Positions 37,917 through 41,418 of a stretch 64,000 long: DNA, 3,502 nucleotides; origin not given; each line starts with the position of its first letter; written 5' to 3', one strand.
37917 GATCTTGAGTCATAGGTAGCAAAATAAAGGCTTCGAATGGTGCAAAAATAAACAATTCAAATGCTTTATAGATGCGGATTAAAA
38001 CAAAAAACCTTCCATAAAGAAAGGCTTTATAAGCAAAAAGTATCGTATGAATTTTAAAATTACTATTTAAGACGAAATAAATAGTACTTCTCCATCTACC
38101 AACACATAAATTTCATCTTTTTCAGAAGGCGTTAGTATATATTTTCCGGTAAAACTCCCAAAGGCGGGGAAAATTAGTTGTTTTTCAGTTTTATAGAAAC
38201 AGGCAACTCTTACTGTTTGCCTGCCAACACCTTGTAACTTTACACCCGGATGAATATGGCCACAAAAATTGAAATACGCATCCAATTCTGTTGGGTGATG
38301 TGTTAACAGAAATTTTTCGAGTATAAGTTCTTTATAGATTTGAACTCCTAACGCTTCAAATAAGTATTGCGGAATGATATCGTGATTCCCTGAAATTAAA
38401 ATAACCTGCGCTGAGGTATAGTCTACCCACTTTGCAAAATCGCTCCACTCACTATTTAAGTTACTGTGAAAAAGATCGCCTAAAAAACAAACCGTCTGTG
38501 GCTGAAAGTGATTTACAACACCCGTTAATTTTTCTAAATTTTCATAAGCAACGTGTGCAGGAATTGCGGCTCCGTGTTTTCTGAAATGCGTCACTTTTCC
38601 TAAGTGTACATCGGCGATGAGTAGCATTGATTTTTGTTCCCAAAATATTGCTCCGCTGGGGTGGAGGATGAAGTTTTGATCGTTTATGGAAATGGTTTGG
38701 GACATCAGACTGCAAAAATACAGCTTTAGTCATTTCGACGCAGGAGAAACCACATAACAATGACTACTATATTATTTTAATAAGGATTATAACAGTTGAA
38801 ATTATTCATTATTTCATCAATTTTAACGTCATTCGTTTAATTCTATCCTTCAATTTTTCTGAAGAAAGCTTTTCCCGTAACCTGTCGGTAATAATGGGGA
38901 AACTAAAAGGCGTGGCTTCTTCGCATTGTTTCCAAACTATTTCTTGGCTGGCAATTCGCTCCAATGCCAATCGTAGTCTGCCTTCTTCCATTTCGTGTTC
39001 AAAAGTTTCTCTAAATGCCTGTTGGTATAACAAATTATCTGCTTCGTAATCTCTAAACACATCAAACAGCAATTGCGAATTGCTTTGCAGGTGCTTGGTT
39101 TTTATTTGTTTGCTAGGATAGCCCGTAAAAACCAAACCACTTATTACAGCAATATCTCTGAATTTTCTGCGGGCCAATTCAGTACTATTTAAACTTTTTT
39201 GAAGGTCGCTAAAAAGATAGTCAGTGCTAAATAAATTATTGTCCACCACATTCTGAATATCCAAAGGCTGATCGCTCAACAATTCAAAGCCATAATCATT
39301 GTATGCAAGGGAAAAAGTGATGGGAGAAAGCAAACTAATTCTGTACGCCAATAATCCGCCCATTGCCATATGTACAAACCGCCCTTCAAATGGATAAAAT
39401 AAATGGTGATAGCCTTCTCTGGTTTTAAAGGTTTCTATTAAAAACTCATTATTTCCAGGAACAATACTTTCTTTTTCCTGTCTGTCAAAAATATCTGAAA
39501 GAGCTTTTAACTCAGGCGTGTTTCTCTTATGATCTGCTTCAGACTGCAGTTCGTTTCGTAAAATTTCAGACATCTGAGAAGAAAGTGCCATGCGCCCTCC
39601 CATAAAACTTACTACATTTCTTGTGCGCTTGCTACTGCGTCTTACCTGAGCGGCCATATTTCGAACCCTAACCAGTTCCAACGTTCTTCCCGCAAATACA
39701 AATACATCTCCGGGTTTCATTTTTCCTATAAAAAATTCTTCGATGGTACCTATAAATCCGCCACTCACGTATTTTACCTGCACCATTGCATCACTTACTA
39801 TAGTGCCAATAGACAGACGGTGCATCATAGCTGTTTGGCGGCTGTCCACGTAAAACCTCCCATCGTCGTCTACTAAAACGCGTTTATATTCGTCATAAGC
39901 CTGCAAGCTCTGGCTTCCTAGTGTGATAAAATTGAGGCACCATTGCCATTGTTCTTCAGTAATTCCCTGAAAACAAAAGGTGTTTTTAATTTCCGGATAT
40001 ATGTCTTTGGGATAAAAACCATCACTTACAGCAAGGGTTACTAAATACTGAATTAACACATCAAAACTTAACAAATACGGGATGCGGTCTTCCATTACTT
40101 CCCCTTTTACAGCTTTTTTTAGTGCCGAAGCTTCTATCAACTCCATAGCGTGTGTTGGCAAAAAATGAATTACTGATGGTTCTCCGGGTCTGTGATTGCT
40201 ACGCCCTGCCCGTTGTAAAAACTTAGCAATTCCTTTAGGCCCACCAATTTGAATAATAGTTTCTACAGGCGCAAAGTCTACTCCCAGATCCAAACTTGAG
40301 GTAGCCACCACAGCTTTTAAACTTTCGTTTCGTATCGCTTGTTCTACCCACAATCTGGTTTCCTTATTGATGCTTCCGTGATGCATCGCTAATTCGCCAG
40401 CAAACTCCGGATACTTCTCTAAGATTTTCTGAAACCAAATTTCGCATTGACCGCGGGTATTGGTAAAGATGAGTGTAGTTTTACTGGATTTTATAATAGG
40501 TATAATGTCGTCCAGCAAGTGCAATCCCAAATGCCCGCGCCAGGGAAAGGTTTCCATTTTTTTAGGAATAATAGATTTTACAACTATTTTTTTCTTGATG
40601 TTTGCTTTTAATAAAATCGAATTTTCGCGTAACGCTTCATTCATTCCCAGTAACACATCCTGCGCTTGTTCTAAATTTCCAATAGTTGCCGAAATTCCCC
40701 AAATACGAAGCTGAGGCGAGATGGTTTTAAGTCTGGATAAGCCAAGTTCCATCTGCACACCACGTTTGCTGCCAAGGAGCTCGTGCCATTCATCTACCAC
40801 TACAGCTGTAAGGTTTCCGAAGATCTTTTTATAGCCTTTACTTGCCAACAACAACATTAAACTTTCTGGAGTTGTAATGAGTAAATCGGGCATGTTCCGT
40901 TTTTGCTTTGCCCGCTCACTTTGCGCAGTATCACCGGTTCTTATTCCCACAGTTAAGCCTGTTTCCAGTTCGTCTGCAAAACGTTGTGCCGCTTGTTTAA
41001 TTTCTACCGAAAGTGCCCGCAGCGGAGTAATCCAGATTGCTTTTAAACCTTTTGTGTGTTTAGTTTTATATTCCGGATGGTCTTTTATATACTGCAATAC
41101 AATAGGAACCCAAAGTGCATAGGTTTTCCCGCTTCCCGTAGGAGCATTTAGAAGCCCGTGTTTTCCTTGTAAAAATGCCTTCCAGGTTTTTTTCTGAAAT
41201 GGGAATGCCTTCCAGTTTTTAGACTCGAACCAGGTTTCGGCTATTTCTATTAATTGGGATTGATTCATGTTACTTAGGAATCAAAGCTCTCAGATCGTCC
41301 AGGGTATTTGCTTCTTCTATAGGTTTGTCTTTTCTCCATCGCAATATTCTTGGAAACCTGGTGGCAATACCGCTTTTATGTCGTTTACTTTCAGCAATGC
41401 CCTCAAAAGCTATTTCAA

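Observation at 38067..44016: Complete ligase-associated DNA-damage-response (LADDR) operon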

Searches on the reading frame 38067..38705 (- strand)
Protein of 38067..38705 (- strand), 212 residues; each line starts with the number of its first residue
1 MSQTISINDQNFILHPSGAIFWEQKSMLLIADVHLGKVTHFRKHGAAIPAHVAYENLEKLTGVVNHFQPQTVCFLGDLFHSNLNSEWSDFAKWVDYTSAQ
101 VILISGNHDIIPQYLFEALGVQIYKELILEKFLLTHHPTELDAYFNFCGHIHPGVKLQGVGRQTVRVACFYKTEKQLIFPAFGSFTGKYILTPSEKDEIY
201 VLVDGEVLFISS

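Call 3: search_protein_families(library=pfam, proteins=[window:38067-38705:-])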
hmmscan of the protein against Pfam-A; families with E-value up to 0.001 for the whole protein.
window:38067-38705:- (212 aa): 1 family
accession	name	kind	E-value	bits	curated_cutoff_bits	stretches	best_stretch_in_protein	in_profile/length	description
PF00149.33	Metallophos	-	7.3e-09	36.8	21.5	1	28-124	4-90/191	Calcineurin-like phosphoesterase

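Call 4: search_protein_families(library=ncbifam, proteins=[window:38067-38705:-])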
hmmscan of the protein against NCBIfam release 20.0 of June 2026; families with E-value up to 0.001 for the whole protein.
window:38067-38705:- (212 aa): 2 families
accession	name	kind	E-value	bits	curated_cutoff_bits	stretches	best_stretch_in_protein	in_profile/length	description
TIGR04123.1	P_estr_lig_assc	hypoth_equivalog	3.5e-69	232.3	150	1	5-208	1-206/207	ligase-associated DNA damage response endonuclease PdeM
TIGR00024.1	SbcD_rel_arch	hypoth_equivalog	3.7e-22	79.1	115.2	1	26-186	16-180/224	putative phosphoesterase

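Call 29: search_solved_structures(query=window:38067-38705:-, show_alignments=1)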
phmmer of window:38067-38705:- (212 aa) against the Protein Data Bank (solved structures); distinct sequences matched with E-value up to 0.001: 2.
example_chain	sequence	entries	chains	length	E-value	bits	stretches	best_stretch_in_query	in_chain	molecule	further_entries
6nvo_A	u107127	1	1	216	1.7e-26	96.8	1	12-201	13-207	Nuclease MPE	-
6nvp_A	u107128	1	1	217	1.8e-26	96.8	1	12-201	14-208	Nuclease MPE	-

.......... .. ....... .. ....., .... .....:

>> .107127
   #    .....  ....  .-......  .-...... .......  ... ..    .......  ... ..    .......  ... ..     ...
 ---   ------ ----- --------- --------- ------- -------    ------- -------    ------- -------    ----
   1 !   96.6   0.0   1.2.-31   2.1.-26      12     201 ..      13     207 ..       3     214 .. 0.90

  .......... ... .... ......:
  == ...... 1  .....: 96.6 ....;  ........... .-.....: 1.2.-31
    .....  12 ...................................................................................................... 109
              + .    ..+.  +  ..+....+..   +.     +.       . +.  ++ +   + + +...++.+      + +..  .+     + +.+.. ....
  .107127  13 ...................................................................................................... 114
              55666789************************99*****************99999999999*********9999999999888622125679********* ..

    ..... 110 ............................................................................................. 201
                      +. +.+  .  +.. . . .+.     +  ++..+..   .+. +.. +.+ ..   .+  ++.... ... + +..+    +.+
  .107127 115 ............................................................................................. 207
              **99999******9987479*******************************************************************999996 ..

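Call 61: search_protein_families(library=padloc, proteins=[window:38067-38705:-], max_evalue=0.001)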
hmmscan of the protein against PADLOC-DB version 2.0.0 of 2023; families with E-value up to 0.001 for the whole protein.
window:38067-38705:- (212 aa): 1 family
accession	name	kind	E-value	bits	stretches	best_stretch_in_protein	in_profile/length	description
PDLC04908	PDC-S10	-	0.00014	19.2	1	74-111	35-73/223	-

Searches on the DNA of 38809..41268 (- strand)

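Call 74: search_with_rna_model(model_id=R1, sources=[L001, L002, L003, L004, L005, L006, L007, L008, L009, L010, L011, L012, L013, L014, L015, L016, L017, L018, L019, L020, L021, L022, L023, L024, L025, L026, L027, L028, L029, L030, L031, L032, L033, L034, L035, L036, L037, L038, L039, L040, L041, L042, L043, L044, L045, L046, L047, L048, L049, L050, L051, L052, L053, L054, L055, L056, L057, L058, L059, L060, L061, L062, L063, L064, L065, L066, L067, L068, L069, L070, L071, L072, L073, L074, L075, L076, L077, L078, L079, L080], max_evalue=0.1)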
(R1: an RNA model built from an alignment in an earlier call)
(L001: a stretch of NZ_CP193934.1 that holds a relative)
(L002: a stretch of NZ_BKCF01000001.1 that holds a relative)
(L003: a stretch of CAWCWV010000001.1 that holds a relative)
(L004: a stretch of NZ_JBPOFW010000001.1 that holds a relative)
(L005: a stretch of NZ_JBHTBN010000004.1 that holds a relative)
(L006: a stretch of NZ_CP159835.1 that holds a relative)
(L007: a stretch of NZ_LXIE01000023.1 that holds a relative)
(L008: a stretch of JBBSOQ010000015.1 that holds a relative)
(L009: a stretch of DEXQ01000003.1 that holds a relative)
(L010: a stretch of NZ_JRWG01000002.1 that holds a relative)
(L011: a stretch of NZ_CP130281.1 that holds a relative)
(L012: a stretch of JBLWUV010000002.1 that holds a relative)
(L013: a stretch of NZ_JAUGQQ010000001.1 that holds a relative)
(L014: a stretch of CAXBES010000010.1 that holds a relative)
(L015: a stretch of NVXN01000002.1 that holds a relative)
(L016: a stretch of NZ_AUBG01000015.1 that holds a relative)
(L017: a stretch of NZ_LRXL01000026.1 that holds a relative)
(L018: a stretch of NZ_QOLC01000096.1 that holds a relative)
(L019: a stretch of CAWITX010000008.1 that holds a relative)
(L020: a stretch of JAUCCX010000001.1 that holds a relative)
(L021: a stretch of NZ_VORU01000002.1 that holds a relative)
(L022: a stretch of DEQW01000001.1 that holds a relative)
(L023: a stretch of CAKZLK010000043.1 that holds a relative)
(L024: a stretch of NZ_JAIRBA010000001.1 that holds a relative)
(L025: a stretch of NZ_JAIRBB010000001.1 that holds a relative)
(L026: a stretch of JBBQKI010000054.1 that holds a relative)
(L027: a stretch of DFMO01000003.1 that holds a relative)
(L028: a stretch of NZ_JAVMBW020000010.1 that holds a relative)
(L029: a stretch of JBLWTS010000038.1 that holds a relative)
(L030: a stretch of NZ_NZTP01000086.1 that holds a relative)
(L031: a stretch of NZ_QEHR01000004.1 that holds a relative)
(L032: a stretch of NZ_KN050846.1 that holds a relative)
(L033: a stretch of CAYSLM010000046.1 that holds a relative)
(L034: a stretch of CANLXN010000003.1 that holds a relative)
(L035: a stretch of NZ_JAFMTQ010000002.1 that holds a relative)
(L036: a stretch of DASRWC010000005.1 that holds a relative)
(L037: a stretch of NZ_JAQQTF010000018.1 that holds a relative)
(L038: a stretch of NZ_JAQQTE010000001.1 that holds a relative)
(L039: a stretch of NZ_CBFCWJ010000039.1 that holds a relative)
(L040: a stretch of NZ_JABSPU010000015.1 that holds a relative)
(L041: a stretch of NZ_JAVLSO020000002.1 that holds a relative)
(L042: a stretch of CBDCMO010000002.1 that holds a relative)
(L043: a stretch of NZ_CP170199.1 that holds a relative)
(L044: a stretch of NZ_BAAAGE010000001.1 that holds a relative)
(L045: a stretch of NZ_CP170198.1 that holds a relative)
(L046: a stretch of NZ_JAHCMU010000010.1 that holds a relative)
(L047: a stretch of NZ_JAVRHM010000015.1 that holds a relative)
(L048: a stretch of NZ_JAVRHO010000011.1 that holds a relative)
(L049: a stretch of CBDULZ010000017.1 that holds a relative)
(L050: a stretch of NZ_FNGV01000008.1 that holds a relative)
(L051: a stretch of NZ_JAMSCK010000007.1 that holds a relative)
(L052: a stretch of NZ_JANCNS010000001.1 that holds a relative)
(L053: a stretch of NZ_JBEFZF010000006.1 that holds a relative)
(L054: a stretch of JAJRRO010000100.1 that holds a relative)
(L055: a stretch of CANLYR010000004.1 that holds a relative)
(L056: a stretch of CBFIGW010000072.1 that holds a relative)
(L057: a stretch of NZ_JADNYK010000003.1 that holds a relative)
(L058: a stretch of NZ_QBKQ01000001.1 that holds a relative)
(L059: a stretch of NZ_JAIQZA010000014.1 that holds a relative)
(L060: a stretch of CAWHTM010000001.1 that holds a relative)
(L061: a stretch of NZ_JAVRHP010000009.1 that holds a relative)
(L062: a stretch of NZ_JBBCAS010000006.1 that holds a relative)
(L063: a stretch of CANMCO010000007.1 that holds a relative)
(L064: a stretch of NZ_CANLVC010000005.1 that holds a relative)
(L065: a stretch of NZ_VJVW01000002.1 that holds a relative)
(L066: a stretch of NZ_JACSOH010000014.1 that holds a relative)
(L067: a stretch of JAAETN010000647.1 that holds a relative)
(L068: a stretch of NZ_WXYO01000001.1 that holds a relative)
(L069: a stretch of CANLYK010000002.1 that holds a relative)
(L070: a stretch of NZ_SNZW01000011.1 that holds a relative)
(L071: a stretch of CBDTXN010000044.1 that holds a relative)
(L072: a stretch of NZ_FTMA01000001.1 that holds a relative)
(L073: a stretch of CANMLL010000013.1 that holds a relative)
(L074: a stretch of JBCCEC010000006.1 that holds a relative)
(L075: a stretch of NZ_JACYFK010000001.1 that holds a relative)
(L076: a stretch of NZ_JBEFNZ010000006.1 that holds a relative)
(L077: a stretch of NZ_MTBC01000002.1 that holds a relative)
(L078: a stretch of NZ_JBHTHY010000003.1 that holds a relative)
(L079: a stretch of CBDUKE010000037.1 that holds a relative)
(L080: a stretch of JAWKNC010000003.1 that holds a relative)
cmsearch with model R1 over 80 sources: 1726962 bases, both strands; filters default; matches with E-value up to 0.1: 2.
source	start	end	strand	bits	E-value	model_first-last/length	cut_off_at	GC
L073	7114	7216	+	119.6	1.5e-20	1-103/103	no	0.43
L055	6567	6666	+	29.2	0.048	1-103/103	no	0.34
